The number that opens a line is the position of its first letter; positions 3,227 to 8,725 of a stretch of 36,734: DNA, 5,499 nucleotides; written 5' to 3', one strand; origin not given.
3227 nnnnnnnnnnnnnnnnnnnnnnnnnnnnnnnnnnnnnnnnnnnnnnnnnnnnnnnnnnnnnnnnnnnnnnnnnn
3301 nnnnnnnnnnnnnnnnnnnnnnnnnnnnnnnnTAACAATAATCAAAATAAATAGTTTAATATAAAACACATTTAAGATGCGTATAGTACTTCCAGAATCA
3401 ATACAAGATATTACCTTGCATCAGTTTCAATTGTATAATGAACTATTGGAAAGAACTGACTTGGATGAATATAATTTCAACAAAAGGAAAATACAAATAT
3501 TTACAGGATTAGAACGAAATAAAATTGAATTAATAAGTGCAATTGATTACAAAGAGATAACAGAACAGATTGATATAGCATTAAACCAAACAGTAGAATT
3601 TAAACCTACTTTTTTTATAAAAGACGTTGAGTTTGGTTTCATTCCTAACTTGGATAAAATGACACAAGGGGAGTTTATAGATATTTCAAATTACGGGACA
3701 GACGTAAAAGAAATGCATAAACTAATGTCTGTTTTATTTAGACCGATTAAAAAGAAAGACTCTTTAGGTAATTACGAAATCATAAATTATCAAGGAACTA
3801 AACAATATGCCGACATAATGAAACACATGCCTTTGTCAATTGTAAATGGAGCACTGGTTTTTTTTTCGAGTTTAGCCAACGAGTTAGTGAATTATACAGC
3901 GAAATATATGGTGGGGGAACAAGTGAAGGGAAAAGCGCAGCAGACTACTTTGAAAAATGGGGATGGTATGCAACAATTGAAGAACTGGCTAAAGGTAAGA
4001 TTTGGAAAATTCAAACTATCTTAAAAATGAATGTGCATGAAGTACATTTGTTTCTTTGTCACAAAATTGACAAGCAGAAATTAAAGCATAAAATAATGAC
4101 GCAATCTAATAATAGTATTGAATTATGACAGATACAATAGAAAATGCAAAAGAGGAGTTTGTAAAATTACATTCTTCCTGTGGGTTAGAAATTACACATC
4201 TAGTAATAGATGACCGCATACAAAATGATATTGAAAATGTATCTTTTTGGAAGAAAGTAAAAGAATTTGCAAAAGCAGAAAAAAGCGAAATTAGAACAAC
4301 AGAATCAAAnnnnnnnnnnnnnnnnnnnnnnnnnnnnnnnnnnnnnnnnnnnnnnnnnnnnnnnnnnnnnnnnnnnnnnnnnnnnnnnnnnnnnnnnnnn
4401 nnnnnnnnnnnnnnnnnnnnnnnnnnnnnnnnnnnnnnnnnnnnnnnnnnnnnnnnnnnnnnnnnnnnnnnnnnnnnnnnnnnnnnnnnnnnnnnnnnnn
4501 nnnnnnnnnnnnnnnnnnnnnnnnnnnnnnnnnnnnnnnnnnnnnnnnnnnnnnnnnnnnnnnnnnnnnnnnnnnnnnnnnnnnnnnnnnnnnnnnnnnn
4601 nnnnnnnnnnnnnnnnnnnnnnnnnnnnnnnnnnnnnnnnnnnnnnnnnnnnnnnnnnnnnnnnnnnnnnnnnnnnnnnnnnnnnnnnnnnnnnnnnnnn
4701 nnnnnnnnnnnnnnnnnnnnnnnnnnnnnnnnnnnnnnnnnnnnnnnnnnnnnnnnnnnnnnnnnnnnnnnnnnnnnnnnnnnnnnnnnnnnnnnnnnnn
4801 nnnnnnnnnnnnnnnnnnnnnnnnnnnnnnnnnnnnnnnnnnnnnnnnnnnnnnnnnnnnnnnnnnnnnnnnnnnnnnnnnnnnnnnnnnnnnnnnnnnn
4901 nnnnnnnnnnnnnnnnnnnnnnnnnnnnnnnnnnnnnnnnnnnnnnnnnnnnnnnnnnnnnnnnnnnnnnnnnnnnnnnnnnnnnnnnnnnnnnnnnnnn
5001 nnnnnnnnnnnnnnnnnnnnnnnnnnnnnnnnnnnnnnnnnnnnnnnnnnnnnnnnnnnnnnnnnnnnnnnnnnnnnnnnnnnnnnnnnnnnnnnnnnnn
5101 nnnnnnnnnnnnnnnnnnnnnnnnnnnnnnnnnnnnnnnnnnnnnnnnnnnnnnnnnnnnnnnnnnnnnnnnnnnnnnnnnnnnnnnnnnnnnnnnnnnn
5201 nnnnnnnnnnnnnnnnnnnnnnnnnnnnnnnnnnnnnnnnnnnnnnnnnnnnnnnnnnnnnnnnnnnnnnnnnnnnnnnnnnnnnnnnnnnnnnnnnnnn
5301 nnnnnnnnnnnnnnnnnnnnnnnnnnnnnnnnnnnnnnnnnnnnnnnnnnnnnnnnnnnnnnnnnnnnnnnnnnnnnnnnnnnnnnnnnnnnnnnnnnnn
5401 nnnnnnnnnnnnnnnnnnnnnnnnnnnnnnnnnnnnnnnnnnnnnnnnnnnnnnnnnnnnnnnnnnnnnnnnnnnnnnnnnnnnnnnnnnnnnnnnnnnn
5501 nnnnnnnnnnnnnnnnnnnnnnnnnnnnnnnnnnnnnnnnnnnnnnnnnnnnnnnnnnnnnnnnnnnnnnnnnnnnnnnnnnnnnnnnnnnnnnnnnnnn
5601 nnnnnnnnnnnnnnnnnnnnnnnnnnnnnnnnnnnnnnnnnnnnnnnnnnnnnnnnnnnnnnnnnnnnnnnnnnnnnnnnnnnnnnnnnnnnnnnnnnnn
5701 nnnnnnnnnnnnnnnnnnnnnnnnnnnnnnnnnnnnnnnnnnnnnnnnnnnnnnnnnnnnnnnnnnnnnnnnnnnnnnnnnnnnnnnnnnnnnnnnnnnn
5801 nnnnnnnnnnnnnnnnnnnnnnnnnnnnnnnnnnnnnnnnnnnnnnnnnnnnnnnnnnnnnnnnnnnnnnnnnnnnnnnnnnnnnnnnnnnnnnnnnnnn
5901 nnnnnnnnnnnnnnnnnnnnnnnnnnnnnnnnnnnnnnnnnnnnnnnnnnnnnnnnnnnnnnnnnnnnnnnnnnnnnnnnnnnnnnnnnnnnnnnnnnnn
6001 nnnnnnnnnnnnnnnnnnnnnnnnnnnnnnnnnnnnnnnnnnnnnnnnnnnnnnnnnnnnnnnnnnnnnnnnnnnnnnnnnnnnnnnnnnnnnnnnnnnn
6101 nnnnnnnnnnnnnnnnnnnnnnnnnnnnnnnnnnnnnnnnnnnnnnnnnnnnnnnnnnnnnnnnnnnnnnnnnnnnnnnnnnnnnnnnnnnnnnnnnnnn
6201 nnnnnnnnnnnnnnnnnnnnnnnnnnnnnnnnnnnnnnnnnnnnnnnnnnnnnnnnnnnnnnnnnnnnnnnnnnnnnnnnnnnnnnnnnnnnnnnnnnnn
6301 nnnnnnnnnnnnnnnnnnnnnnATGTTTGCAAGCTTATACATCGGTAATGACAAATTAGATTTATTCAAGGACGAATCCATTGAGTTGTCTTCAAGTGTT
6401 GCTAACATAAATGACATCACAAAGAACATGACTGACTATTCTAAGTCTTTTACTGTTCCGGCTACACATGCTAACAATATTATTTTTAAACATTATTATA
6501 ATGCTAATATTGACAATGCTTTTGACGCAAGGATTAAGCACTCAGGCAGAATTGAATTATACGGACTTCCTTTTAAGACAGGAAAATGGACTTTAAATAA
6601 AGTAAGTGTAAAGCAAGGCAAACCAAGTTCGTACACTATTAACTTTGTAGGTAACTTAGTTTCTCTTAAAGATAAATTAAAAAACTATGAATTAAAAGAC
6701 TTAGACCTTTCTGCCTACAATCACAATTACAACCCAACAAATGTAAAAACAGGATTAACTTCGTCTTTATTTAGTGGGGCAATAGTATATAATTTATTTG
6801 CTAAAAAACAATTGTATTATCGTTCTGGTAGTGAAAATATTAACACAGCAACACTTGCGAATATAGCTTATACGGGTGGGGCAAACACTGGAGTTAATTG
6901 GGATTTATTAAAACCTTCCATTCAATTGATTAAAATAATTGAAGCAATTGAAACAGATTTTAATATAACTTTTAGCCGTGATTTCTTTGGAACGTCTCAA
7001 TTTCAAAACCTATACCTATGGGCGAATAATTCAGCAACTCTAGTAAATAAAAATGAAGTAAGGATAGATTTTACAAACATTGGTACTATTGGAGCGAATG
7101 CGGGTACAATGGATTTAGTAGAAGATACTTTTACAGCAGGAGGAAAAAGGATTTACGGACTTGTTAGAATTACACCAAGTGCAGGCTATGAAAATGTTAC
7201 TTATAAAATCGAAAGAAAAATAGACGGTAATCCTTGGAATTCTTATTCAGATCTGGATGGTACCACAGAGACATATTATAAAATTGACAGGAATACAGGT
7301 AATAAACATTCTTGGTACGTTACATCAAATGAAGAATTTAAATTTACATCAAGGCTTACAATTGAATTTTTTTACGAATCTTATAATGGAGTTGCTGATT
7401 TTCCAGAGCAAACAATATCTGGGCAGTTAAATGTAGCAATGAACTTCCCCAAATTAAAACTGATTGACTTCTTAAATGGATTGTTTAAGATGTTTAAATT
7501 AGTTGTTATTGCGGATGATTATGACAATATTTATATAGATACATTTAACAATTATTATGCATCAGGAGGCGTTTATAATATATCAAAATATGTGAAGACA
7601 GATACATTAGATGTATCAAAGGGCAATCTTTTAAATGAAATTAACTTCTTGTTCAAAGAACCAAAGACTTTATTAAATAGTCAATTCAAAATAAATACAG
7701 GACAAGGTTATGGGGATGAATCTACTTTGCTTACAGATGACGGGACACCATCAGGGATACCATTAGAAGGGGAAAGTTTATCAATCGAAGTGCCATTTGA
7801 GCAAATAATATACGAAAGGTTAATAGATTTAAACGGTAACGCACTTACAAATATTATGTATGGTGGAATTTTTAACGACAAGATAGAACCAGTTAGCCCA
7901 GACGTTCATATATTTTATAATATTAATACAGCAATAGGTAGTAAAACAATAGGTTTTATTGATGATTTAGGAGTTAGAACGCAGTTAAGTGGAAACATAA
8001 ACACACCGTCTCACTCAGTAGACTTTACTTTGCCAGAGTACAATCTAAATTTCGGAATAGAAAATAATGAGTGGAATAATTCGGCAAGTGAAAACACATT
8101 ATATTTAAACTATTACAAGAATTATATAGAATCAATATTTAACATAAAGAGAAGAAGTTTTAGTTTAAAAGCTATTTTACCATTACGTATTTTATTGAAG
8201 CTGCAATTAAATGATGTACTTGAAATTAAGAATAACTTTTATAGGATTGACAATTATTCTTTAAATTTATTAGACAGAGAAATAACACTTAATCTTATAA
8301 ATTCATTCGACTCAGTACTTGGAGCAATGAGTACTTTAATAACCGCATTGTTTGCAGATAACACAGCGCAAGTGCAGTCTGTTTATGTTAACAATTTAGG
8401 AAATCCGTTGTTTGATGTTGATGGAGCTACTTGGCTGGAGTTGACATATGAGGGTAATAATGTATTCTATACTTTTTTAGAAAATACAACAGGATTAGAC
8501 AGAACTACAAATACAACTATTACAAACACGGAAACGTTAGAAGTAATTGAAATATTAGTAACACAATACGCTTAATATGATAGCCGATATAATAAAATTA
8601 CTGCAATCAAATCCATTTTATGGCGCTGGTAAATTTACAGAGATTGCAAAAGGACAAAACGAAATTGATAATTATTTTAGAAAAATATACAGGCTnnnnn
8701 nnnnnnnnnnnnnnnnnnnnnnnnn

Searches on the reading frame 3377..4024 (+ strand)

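Call 26: search_protein_families(library=pfam, proteins=[window:3377-4024:+], max_evalue=0.01)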
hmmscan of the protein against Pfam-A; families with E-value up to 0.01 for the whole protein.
window:3377-4024:+ (215 aa): 0 families

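Call 99: search_protein_families(library=phrogs, proteins=[window:3377-4024:+], max_evalue=0.001)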
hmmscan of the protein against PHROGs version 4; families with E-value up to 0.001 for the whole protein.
window:3377-4024:+ (215 aa): 1 family
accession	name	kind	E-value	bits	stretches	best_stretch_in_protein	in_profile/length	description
phrog_32199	-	unknown function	5.7e-12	47.2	1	1-177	1-164/175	-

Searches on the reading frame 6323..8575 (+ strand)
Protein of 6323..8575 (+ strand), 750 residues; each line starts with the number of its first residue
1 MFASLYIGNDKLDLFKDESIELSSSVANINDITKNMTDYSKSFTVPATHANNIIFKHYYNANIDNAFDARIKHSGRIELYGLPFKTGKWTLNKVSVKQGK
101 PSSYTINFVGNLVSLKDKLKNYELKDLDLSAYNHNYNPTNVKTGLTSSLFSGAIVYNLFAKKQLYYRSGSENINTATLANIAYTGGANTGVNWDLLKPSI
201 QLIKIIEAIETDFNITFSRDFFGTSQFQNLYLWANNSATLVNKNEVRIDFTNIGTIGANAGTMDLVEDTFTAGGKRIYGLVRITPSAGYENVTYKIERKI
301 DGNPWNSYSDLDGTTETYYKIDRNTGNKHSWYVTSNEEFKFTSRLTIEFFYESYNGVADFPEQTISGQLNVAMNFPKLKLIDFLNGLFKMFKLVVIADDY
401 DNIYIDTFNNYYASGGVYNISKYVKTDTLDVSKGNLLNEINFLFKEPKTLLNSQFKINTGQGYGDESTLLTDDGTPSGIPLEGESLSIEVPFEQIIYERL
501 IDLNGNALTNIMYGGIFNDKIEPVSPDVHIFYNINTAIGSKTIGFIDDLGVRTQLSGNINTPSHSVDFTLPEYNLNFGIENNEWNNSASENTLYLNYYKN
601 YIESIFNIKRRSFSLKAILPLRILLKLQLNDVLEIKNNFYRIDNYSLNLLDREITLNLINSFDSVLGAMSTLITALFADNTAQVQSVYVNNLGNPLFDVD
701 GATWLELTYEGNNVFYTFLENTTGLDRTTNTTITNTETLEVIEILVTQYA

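Call 23: search_protein_families(library=phrogs, proteins=[window:6323-8575:+])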
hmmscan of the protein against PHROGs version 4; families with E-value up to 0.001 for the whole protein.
window:6323-8575:+ (750 aa): 1 family
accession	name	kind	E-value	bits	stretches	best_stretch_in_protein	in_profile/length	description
phrog_38559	-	unknown function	6.1e-75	254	1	9-734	13-719/754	-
